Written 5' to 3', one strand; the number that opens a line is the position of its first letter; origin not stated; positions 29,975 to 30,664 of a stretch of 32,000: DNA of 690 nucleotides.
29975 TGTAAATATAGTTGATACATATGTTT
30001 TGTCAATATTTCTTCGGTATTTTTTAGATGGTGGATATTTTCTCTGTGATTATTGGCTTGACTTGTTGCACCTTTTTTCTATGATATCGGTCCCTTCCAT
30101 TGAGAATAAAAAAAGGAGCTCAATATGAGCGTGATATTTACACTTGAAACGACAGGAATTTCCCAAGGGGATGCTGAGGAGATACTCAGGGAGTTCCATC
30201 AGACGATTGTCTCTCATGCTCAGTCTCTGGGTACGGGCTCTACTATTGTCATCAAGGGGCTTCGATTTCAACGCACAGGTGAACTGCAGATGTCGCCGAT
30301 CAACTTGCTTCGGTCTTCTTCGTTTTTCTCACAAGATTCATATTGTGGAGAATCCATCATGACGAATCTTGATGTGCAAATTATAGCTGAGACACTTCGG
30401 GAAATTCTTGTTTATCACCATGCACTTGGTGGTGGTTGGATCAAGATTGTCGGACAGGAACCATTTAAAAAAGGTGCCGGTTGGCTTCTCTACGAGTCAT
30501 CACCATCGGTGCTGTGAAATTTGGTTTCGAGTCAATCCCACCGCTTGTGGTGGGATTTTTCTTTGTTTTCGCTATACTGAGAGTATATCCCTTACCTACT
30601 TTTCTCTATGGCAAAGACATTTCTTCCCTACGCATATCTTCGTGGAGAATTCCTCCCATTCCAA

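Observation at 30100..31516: Islet 3: a TGA-terminated foreign-looking ORF that code 25 would fuse in frame to ilvE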

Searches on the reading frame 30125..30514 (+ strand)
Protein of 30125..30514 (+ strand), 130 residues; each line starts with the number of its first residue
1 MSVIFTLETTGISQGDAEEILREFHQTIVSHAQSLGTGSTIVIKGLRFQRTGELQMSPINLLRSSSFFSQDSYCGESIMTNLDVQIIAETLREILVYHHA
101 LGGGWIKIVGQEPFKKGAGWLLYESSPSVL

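Call 7: search_protein_families(library=pfam, proteins=[window:30125-30514:+], max_evalue=1)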
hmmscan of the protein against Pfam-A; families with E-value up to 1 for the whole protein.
seq(130 aa): 0 families

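Call 8: search_protein_families(library=phrogs, proteins=[window:30125-30514:+], max_evalue=1)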
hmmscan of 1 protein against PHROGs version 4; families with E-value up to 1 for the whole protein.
seq(130 aa): 2 families
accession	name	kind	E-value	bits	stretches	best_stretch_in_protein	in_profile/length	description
phrog_379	-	DNA, RNA and nucleotide metabolism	0.062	13.8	1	8-34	41-67/138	DNA binding protein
phrog_15188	-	unknown function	0.28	12.3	1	71-94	15-38/58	-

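Call 9: search_protein_families(library=ncbifam, proteins=[window:30125-30514:+], max_evalue=1)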
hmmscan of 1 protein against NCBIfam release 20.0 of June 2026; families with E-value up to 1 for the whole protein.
seq(130 aa): 0 families

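Call 10: find_homologous_proteins(query=window:30125-30514:+, max_evalue=0.01)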
Query seq(130 aa) (130 aa): 4 proteins with E <= 0.01 among 10 candidates.
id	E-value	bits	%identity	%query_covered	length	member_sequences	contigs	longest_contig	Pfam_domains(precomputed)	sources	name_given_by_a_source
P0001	1.1e-78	279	100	100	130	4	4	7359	-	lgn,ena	-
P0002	4.9e-57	209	77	98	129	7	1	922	-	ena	-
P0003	4.5e-43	164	60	98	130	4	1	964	-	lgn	-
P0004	4.9e-42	161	59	96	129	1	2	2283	-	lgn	-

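Call 12: find_encoding_contigs(protein=P0001, flank=10000, max_places=10)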
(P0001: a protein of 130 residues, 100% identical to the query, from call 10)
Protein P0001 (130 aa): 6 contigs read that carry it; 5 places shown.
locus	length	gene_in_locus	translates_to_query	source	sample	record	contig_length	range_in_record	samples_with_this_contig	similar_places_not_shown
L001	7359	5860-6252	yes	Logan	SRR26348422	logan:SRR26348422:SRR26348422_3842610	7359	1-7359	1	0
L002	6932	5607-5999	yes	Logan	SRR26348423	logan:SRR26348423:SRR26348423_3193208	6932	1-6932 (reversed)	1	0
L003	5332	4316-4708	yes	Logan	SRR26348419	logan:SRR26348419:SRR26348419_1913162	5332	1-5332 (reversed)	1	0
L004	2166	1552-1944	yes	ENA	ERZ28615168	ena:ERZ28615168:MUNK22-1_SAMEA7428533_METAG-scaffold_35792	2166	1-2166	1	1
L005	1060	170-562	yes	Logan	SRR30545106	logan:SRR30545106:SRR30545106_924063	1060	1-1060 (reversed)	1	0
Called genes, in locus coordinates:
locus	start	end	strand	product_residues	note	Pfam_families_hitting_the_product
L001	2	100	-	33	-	?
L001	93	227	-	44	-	PF16325:Peptidase_U32_C (weak)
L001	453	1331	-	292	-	PF01136:Peptidase_U32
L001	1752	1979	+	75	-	PF05822:UMPH-1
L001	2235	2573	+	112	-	PF05822:UMPH-1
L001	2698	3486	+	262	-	PF03976:PPK2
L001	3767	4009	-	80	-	-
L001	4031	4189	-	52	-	-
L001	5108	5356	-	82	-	-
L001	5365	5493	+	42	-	-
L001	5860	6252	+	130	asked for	-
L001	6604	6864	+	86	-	-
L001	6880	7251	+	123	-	PF01063:Aminotran_4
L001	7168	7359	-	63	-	?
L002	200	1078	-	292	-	PF01136:Peptidase_U32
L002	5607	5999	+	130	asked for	-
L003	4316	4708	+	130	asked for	-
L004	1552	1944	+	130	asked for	-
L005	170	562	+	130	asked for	-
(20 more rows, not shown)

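Call 13: find_encoding_contigs(protein=P0002, flank=10000, max_places=10)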
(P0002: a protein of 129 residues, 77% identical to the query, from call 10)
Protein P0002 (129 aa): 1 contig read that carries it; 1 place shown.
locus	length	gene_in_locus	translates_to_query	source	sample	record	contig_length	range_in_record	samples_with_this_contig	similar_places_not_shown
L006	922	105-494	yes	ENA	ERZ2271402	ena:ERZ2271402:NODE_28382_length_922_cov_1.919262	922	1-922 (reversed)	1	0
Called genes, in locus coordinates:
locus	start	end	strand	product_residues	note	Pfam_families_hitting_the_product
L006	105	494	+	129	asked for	-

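Call 14: find_encoding_contigs(protein=P0003, flank=10000, max_places=10)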
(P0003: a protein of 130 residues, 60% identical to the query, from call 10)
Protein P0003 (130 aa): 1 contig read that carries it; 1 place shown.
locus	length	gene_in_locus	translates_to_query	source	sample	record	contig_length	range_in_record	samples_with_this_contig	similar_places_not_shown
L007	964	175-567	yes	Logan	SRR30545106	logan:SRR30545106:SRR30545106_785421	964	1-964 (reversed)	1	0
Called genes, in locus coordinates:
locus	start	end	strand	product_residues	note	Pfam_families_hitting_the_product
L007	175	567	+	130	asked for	-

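Call 15: find_encoding_contigs(protein=P0004, flank=10000, max_places=10)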
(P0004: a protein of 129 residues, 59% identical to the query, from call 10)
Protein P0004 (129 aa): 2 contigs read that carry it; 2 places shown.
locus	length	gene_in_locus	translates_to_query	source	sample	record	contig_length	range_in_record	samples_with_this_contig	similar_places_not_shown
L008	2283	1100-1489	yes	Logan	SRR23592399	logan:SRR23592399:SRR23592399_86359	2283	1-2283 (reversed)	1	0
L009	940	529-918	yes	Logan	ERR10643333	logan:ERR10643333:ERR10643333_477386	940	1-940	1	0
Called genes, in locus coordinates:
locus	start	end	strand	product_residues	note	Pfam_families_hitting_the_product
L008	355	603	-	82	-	-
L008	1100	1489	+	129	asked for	-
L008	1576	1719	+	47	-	-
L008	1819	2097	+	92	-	-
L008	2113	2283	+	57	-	?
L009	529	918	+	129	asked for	-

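Call 21: find_related_loci(query=A1, collection=genome_contigs, flank=6000)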
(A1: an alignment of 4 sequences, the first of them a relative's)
Query A1 (130 aa) in genome_contigs; peptide patterns used: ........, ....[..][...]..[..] (x = any residue, [..] = any of these).
108 stretches matched a pattern; 1 encode a relative of the query (tblastn E <= 1e-3); 1 distinct loci.
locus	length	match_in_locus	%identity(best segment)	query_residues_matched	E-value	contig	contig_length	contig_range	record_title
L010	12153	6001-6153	38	10-58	1e-5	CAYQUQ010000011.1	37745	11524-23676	MAG TPA_asm: uncultured Planctomycetia bacterium isolate SRP200020_co1_304 genome assembly, contig: NODE_1405_length_377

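Call 22: find_related_loci(query=A1, collection=metagenome_contigs, flank=6000)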
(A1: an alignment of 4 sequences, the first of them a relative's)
Query A1 (130 aa) in metagenome_contigs; peptide patterns used: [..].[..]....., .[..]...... (x = any residue, [..] = any of these).
468 stretches matched a pattern; 5 encode a relative of the query (tblastn E <= 1e-3); 4 distinct loci.
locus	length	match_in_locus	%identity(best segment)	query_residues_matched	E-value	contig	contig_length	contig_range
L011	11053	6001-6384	79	1-128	2e-60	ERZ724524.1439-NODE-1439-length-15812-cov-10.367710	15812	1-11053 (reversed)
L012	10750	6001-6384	79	1-128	2e-60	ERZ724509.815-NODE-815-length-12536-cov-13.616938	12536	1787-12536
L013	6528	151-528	61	4-130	6e-52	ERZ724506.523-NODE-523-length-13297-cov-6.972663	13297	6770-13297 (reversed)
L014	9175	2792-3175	79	1-128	2e-60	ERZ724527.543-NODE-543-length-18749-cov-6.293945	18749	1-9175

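Call 27: search_protein_representatives(alignment_id=A1)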
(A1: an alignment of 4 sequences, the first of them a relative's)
Query: 4 sequences, 130 profile positions. Proteins with E-value up to 0.001 (for the whole library): 2; up to 1e-10: 2; up to 1e-30: 1. The best 2 are listed.
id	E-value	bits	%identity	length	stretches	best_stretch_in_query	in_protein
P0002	8.0e-72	255.4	-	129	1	1-129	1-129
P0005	5.2e-19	84.6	-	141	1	8-127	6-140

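Call 29: find_encoding_contigs(protein=P0005, flank=10000, max_places=10)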
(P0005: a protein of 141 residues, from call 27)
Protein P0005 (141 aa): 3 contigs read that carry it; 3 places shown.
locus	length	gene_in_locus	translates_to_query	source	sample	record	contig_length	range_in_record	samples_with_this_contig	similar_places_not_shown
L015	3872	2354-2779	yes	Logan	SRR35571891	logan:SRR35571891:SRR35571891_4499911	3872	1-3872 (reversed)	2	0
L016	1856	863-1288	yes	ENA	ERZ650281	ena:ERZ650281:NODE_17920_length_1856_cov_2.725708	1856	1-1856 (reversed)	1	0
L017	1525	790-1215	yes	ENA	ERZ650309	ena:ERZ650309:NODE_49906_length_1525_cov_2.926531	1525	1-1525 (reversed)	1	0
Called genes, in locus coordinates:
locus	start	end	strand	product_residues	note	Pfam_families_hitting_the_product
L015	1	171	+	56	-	?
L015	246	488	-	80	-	-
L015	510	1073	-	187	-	-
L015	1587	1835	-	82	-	-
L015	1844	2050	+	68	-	-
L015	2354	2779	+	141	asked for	-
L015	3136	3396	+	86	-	-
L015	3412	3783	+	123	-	PF01063:Aminotran_4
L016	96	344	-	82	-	-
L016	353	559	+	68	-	-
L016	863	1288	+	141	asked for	-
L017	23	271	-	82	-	-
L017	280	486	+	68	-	-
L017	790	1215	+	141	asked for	-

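Call 40: search_solved_structures(query=A3, max_evalue=10, show_alignments=3)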
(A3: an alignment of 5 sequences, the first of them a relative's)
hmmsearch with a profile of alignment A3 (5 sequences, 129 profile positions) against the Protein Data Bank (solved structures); distinct sequences matched with E-value up to 10: 2.
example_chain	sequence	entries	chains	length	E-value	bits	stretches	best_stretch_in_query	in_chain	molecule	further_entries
6egc_A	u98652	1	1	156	0.01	19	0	8-50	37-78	SC_2L4HC2_23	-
7tdr_A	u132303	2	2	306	0.28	14.4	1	4-61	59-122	34k2 salivary protein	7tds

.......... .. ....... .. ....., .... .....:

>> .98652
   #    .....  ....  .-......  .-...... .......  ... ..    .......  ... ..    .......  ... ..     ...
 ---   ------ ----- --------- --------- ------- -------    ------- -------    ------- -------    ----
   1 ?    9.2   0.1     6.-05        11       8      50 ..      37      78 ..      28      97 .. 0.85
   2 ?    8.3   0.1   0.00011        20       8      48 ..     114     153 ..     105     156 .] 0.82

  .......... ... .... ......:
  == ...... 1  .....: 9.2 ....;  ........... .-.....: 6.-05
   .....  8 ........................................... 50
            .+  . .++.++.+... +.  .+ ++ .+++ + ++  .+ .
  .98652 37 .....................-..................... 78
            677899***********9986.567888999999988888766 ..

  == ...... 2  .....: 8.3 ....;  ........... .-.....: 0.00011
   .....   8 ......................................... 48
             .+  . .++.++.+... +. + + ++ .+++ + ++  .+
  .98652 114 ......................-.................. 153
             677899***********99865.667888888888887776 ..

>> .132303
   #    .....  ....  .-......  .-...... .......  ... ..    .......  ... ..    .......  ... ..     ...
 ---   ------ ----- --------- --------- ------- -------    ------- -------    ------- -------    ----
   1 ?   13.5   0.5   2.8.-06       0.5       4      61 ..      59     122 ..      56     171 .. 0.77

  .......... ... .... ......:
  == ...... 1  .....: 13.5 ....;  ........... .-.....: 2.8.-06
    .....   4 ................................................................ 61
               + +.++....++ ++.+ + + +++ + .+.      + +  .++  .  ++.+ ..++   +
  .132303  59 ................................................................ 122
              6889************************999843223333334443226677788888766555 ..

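Call 45: predict_structure(alignment_id=A3)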
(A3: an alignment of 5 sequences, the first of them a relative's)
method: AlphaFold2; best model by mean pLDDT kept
length: 130 residues; sequences in the alignment: 5
mean_pLDDT: 46.4   pTM: 0.41
mean pLDDT of the five models: 46.4, 46.2, 45.6, 44.9, 40.5
residues with pLDDT >= 90: 0; 70-90: 0; 50-70: 39; < 50: 91
segments of 3 or more residues with pLDDT < 50: 1-10, 36-85, 100-130
pLDDT, mean of each block of 10 residues (from residue 1): 40 62 65 53 47 40 27 33 52 57 48 38 41
secondary structure, 60 per line:
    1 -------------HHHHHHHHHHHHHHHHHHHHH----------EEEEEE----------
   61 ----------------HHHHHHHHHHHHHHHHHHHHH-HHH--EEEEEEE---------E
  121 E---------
elements in order: H14-34 E45-50 H77-97 E104-110

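Call 46: search_protein_families(library=pfam, alignment_id=A3, max_evalue=10)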
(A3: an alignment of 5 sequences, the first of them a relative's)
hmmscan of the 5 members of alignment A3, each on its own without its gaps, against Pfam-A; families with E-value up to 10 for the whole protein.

A. member 1, P0001 (130 aa): 0 families

B. families by the number of members that match (of 5 scanned): 2 families
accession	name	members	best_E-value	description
PF14842.11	FliG_N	1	0.17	FliG N-terminal domain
PF01715.23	IPPT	1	0.26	IPP transferase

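Call 51: find_related_loci(query=A3, collection=viral_contigs, flank=8000)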
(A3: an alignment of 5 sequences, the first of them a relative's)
Query A3 (130 aa) in viral_contigs; peptide patterns used: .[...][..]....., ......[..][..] (x = any residue, [..] = any of these).
10 stretches matched a pattern, but none encodes a relative of the query by tblastn (E <= 1e-3).

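Call 57: list_cluster_members(proteins=[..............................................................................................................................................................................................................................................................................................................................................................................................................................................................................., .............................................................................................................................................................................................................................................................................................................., P0001, window:26963-27748:+, window:8765-9754:-])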
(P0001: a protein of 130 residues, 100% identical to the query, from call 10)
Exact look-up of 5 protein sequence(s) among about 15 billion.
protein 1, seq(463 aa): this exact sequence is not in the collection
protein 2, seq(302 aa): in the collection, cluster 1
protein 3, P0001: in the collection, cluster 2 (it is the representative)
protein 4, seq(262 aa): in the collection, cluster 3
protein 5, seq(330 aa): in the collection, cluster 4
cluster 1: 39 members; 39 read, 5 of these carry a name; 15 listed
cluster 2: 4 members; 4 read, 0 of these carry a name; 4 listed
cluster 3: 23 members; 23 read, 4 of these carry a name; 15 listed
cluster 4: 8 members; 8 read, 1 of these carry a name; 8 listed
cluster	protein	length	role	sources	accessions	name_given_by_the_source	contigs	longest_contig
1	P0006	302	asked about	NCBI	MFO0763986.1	MAG: branched-chain amino acid transaminase [Candidatus Gracilibacteria bacterium]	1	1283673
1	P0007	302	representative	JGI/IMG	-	branched-chain amino acid aminotransferase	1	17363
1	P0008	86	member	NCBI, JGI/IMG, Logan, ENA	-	branched-chain amino acid aminotransferase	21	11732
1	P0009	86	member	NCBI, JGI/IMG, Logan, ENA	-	branched-chain amino acid aminotransferase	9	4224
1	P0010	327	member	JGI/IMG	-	branched-chain amino acid aminotransferase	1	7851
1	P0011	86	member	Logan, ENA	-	-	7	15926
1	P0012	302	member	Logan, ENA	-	-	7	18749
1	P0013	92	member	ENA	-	-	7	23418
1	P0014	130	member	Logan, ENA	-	-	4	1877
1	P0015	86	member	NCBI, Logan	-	-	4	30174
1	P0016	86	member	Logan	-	-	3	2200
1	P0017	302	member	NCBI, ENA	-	-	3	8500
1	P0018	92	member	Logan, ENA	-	-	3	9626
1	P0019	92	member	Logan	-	-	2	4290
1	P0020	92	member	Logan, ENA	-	-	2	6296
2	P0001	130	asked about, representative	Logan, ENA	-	-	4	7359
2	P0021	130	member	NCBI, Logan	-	-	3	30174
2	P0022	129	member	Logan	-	-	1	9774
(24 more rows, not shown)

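Call 59: find_encoding_contigs(protein=P0021, flank=3000, max_places=4)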
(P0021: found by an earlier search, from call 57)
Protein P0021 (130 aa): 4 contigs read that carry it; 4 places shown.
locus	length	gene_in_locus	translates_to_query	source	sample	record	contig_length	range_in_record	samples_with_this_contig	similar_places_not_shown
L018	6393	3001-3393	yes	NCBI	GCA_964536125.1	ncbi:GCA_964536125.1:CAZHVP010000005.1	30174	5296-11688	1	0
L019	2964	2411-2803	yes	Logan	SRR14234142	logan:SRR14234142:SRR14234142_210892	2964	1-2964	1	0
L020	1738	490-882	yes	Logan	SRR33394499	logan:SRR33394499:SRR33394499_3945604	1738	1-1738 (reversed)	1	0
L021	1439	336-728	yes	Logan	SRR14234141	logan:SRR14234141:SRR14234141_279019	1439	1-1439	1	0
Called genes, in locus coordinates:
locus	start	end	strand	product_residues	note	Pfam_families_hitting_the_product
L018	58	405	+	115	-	PF03976:PPK2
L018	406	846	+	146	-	PF03976:PPK2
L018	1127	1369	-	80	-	-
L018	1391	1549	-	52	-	-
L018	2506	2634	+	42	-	-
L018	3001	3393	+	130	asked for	-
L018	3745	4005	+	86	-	-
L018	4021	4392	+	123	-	PF01063:Aminotran_4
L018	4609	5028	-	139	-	-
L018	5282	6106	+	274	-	-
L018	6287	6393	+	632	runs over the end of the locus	PF17803:Cadherin_4, PF17892:Cadherin_5, PF17963:Big_9, PF16403:Bact_surface_Ig-like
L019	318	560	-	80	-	-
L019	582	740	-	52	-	-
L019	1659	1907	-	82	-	-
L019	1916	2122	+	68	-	-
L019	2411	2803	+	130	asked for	-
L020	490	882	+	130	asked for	-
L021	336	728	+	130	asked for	-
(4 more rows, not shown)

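Call 60: find_encoding_contigs(protein=P0022, flank=3000, max_places=4)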
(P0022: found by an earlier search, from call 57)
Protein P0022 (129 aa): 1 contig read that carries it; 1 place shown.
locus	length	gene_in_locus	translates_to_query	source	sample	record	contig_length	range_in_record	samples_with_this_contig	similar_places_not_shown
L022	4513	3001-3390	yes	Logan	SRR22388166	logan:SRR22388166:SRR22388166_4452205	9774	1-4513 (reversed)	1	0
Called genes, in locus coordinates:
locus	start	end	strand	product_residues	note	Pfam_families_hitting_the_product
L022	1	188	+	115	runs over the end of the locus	PF03976:PPK2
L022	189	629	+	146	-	PF03976:PPK2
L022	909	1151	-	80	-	-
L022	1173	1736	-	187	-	-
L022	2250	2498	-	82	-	-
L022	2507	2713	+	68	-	-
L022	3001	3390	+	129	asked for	-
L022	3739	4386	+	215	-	PF01063:Aminotran_4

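Call 64: find_homologous_proteins(query=A3, max_evalue=0.01)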
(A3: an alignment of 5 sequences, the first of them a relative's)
Query A3 (5 sequences) (130 aa, profile of the alignment): 6 proteins with E <= 0.01 among 1904 candidates.
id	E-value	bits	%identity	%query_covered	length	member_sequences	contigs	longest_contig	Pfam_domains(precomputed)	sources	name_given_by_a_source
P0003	2.7e-66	239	60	98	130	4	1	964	-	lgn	-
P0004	1.1e-65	237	59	96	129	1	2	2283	-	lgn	-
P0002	7.7e-64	231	77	98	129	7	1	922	-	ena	-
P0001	3.2e-63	229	100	100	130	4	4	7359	-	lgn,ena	-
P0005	3.4e-50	187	38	94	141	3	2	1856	-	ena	-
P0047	3.3e-40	155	58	98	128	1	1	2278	-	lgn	-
